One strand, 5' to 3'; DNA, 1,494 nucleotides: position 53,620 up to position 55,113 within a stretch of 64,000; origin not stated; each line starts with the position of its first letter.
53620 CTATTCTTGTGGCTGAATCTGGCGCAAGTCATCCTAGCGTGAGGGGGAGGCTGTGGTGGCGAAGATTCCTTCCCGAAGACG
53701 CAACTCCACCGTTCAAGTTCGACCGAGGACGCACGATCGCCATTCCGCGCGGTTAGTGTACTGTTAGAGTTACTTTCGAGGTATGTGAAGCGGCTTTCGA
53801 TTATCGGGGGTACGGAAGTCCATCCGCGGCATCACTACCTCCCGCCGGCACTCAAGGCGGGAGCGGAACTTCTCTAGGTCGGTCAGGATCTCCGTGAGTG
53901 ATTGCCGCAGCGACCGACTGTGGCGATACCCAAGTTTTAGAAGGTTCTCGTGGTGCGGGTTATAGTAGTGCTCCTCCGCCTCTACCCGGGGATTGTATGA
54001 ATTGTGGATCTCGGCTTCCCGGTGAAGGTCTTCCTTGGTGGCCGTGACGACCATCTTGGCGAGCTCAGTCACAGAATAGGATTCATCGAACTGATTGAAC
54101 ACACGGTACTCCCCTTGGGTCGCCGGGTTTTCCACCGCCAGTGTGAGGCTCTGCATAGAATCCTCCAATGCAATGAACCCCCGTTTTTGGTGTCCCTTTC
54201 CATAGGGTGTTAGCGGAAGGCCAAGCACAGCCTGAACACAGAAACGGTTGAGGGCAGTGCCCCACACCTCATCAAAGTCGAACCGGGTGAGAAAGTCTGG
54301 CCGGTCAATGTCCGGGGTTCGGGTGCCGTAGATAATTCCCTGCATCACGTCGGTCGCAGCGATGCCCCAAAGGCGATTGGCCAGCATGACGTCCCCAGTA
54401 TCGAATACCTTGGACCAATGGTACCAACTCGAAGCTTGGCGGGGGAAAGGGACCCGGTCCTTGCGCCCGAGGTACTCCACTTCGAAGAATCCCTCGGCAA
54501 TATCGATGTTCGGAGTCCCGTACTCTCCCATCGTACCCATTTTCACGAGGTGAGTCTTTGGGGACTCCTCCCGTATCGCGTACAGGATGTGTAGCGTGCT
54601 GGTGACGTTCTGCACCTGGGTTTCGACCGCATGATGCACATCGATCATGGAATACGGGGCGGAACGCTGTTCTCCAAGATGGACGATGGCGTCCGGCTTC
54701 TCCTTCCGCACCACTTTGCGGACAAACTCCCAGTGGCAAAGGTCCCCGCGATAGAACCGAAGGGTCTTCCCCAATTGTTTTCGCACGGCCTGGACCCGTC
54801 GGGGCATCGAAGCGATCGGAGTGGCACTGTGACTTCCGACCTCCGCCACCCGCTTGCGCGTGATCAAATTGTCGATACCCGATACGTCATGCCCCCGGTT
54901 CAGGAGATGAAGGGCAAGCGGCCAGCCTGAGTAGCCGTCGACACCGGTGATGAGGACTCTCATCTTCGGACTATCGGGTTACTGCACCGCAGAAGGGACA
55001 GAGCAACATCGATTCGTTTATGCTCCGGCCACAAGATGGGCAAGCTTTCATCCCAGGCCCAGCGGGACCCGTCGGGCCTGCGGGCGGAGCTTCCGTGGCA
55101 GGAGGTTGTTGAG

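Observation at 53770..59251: Giant sequon-rich surface protein with a C-terminal anchor and cytoplasmic zinc-ribbon tail, co-oriented with UDP-sulfoquinovose synthase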

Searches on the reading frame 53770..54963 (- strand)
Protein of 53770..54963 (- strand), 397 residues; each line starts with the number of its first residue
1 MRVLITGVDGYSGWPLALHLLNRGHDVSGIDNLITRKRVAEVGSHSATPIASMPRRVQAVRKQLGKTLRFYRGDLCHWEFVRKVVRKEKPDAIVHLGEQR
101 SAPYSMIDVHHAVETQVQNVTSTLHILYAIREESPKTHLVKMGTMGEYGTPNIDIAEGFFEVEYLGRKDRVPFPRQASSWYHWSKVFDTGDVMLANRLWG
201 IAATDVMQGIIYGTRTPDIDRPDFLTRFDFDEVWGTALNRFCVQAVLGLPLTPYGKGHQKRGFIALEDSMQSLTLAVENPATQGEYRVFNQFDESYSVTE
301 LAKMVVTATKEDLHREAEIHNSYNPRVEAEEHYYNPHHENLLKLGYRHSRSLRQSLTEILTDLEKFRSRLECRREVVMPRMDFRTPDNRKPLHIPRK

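Call 3: search_protein_families(library=pfam, proteins=[window:53770-54963:-], max_evalue=0.01)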
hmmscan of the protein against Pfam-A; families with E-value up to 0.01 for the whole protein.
window:53770-54963:- (397 aa): 3 families
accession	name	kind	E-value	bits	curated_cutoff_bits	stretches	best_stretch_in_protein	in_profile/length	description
PF01370.27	Epimerase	-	2.1e-20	73.6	20.9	1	3-290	1-238/240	NAD dependent epimerase/dehydratase family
PF16363.11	GDP_Man_Dehyd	-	2.4e-20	73.7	27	1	4-342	1-306/332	GDP-mannose 4,6 dehydratase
PF13439.12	Glyco_transf_4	-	0.0086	16.6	28.5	0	16-129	11-108/170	Glycosyltransferase Family 4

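Call 4: search_protein_families(library=ncbifam, proteins=[window:53770-54963:-], max_evalue=0.01)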
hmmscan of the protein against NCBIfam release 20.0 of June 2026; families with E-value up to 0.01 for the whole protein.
window:53770-54963:- (397 aa): 15 families
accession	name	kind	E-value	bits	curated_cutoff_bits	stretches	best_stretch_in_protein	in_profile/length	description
NF041015.1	UDPsulfquin_syn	equivalog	1.8e-177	590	575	1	1-383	1-383/384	UDP-sulfoquinovose synthase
TIGR01181.1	dTDP_gluc_dehyt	equivalog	1.6e-11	43.8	365.1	2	55-150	41-131/321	dTDP-glucose 4,6-dehydratase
TIGR01179.1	galE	equivalog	3.2e-10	39.4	262.3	1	2-151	1-128/332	UDP-glucose 4-epimerase GalE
TIGR02622.1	CDP_4_6_dhtase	equivalog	3.7e-08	32.9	278.45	1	2-169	6-152/352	CDP-glucose 4,6-dehydratase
NF007956.0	PRK10675.1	subfamily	6.9e-08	32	394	1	1-156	1-137/338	UDP-glucose 4-epimerase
TIGR04180.1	EDH_00030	hypoth_equivalog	1.9e-07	30.4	475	1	3-152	1-129/297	NAD-dependent 4,6-dehydratase LegB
NF008872.0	PRK11908.1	equivalog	4e-06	26.1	294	1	241-322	201-284/349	bifunctional UDP-4-keto-pentose/UDP-xylose synthase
NF007490.0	PRK10084.1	subfamily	0.0001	21.5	649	0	66-131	50-112/361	dTDP-glucose 4,6-dehydratase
NF005998.1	PRK08125.1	equivalog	0.00012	20.6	777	1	239-331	513-607/649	bifunctional UDP-4-amino-4-deoxy-L-arabinose formyltransferase/UDP-glucuronic acid oxidase ArnA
TIGR01472.1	gmd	equivalog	0.00019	20.8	415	1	3-133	3-118/342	GDP-mannose 4,6-dehydratase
NF007582.0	PRK10217.1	equivalog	0.0011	18.2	698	0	66-117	51-102/355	dTDP-glucose 4,6-dehydratase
TIGR02197.1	heptose_epim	equivalog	0.0014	17.9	274.6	0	254-327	207-274/316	ADP-glyceromanno-heptose 6-epimerase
NF043036.1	ErythonDh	equivalog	0.0015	17.8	325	1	1-150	1-131/321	D-erythronate dehydrogenase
NF042422.1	oxyalk_red_OleD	equivalog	0.0049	16.3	580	0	1-31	1-31/329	2-alkyl-3-oxoalkanoate reductase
TIGR01777.1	yfcH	hypoth_equivalog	0.0074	15.9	207.35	0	252-287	186-221/292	TIGR01777 family oxidoreductase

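Call 42: search_solved_structures(query=window:53770-54963:-, max_evalue=1e-20, show_alignments=1)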
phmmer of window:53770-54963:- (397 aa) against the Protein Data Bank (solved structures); distinct sequences matched with E-value up to 1e-20: 3.
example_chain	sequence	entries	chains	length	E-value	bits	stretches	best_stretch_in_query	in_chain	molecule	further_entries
1qrr_A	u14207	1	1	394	6.5e-114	384.2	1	2-382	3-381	sulfolipid biosynthesis (SQD1) PROTEIN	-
1i24_A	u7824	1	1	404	7.5e-114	384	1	2-382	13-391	SULFOLIPID BIOSYNTHESIS PROTEIN SQD1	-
1i2b_A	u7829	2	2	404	3.7e-113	381.7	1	2-382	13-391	SULFOLIPID BIOSYNTHESIS PROTEIN SQD1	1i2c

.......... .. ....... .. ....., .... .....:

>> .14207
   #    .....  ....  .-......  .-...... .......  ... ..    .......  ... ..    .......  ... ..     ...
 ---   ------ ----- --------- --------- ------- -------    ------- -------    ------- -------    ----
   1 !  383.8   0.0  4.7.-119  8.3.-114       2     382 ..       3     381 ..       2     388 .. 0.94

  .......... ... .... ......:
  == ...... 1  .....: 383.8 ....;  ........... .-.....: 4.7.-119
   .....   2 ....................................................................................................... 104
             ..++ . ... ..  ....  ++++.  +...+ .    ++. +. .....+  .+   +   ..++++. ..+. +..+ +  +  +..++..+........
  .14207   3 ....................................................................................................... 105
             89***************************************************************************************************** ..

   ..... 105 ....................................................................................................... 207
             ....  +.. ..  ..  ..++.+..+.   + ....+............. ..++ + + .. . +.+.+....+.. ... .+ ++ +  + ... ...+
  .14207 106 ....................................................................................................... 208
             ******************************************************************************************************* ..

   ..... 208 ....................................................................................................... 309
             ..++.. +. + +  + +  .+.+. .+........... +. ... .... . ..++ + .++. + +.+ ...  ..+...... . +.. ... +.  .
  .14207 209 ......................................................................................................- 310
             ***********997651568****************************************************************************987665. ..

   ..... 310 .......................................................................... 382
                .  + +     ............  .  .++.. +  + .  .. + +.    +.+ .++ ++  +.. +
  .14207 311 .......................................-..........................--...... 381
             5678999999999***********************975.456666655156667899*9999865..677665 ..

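Call 66: find_related_loci(query=A8, collection=metagenome_contigs, flank=8000)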
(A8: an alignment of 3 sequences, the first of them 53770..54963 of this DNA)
Query A8 (397 aa) in metagenome_contigs; peptide patterns used: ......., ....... (x = any residue, [..] = any of these).
600 stretches matched a pattern (row limit reached: there are more); 429 encode a relative of the query (tblastn E <= 1e-3); the best 80 are kept; 80 distinct loci.
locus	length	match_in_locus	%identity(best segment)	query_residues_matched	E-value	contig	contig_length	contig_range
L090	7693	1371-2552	75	1-394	0e+0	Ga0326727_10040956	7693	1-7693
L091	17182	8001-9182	74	1-394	0e+0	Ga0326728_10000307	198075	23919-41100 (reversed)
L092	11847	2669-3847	74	1-394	0e+0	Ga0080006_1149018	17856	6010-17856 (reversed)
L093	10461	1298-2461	68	1-389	0e+0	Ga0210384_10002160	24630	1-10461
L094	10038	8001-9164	69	1-389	0e+0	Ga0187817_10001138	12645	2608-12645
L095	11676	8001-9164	69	1-389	0e+0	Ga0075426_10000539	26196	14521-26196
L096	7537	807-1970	69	1-389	0e+0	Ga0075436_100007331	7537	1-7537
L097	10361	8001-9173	68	1-392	0e+0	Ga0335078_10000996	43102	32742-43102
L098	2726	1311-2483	69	1-392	0e+0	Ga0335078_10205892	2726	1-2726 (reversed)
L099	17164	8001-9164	69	1-389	0e+0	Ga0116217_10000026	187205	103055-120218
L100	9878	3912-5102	68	1-395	0e+0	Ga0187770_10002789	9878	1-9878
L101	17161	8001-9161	68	1-388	0e+0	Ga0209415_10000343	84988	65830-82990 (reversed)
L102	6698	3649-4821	68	1-392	0e+0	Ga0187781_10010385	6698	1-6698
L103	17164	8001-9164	69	1-388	0e+0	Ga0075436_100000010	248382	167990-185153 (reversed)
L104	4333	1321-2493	68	1-392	0e+0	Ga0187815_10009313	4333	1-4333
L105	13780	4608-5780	67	1-392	0e+0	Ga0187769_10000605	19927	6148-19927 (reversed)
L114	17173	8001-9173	67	1-392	4e-180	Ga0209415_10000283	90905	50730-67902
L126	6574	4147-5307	67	1-388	2e-179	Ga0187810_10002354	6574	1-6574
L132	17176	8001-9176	67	1-393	2e-177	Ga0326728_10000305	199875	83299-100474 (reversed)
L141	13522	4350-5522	66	1-392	3e-175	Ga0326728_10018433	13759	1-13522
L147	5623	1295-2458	66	1-389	9e-177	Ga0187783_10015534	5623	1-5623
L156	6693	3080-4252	67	1-392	1e-171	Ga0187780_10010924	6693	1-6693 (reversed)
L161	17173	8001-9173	66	1-392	2e-176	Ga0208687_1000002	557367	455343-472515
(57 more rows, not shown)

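Call 69: search_protein_families(library=pfam, proteins=[L105:1790-3181:+, L141:6497-7552:-, L126:2745-3251:-, L156:2213-2968:+, L147:391-1206:-, L105:5878-6759:+, L126:1428-2687:-, L132:10062-11306:+, L114:11766-13682:+, L161:9188-10144:-], max_evalue=0.0001)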
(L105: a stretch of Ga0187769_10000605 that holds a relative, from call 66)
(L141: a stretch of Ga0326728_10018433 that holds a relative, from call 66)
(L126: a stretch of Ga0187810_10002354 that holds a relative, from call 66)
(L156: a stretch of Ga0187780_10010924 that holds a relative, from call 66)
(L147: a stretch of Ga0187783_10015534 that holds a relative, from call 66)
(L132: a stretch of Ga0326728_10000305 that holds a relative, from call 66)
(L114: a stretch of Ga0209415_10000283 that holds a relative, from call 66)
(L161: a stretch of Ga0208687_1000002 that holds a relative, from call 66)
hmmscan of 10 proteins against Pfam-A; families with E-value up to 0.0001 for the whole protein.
L105:1790-3181:+ (463 aa): 0 families

L141:6497-7552:- (351 aa): 0 families

L126:2745-3251:- (168 aa): 3 families
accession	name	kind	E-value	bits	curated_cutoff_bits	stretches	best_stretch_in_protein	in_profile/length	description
PF00583.31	Acetyltransf_1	-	5.7e-15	56.1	20.7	1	46-141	14-113/116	Acetyltransferase (GNAT) family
PF13673.13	Acetyltransf_10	-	1.3e-09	38.5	23.6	1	78-161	42-122/128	Acetyltransferase (GNAT) domain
PF13508.13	Acetyltransf_7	-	3e-08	34.3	27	1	64-145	5-83/84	Acetyltransferase (GNAT) domain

L156:2213-2968:+ (251 aa): 0 families

L147:391-1206:- (271 aa): 1 family
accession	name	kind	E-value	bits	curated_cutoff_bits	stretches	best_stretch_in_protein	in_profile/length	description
PF09754.15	PAC2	-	6.2e-35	121.4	25.8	1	34-246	1-213/215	PAC2 family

L105:5878-6759:+ (293 aa): 1 family
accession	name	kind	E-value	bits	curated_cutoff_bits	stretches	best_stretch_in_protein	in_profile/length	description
PF00483.29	NTP_transferase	-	1.3e-24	87.6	21.2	1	3-279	2-239/245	Nucleotidyl transferase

L126:1428-2687:- (419 aa): 1 family
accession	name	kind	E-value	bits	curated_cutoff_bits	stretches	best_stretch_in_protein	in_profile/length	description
PF00571.33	CBS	-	2.4e-40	137.1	24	3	9-60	2-54/57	CBS domain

L132:10062-11306:+ (414 aa): 3 families
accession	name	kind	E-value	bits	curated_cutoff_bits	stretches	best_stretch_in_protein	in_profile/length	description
PF01546.33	Peptidase_M20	-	5.7e-31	108.5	24.6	1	118-405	2-205/206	Peptidase family M20/M25/M40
PF07687.19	M20_dimer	-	4.6e-23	81.6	21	1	214-316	1-102/107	Peptidase dimerisation domain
PF04389.22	Peptidase_M28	-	1.8e-08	34.8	21.3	1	113-203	12-90/193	Peptidase family M28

L114:11766-13682:+ (638 aa): 6 families
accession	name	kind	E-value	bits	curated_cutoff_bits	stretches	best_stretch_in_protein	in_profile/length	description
PF00534.26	Glycos_transf_1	-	1.3e-35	122.9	26.4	1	460-615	15-171/172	Glycosyl transferases group 1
PF13692.12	Glyco_trans_1_4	-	3.4e-31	108.9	27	1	463-602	4-142/142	Glycosyl transferases group 1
PF13439.12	Glyco_transf_4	-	1.3e-17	64.8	28.5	1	269-445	1-170/170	Glycosyltransferase Family 4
PF13579.12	Glyco_trans_4_4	-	1.4e-14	55.2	29.7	1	270-440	1-158/158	Glycosyl transferase 4-like domain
PF20706.3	GT4-conflict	-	9.3e-14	51.6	26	1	266-627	8-383/385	Family 4 Glycosyltransferase in conflict systems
PF13524.12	Glyco_trans_1_2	-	6.1e-10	39.7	25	1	480-624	7-137/144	Glycosyl transferase-like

L161:9188-10144:- (318 aa): 0 families

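Call 80: search_protein_families(library=pfam, proteins=[L091:1060-2403:-, L091:2324-3886:-, L091:9283-10266:-, L091:10692-12332:-, L091:12387-15011:-], max_evalue=0.0001)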
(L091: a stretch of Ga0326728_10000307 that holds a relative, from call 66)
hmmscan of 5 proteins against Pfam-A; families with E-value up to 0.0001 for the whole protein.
L091:1060-2403:- (447 aa): 4 families
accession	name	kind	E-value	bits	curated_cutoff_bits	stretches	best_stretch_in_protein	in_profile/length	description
PF00282.25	Pyridoxal_deC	-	8.7e-23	81.1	27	1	119-365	75-351/375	Pyridoxal-dependent decarboxylase conserved domain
PF00266.25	Aminotran_5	-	5.5e-09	35.9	21.5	1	148-253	67-177/371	Aminotransferase class-V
PF01041.23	DegT_DnrJ_EryC1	-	1.5e-08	34.8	19.8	1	148-253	45-147/360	DegT/DnrJ/EryC1/StrS aminotransferase family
PF00155.27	Aminotran_1_2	-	4.1e-05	23.4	19.7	1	122-260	41-194/361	Aminotransferase class I and II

L091:2324-3886:- (520 aa): 1 family
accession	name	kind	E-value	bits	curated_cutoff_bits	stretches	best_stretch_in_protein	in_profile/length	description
PF00171.27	Aldedh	-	8.3e-172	572.3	23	1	39-503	1-461/461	Aldehyde dehydrogenase family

L091:9283-10266:- (327 aa): 3 families
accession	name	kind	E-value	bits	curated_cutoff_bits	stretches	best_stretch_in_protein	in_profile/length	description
PF00958.27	GMP_synt_C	-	1.2e-35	121.8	27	1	239-326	6-92/92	GMP synthase C terminal domain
PF02540.23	NAD_synthase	-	5.9e-09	35.9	21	1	33-97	19-84/242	NAD synthase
PF06508.19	QueC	-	7.5e-08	32.6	22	1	34-95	1-61/210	Queuosine biosynthesis protein QueC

L091:10692-12332:- (546 aa): 3 families
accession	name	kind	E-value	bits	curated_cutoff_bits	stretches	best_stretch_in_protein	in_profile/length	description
PF07088.17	GvpD_P-loop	-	1.3e-16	61.4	24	1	45-268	3-189/189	GvpD gas vesicle protein, P-loop domain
PF06745.19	ATPase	-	1.3e-14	54.6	26.6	1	183-283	109-218/231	KaiC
PF20440.3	GvpD_bR2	-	1.9e-08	34.6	27.9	1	313-388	6-81/254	GvpD basic region 2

L091:12387-15011:- (874 aa): 2 families
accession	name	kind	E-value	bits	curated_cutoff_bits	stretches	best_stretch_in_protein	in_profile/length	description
PF01411.24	tRNA-synt_2c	-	1.5e-95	321.3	30.3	2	68-265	1-198/552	tRNA synthetases class II (A)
PF07973.19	tRNA_SAD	-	2.1e-13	50.5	24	1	645-687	1-43/44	Threonyl and Alanyl tRNA synthetase second additional domain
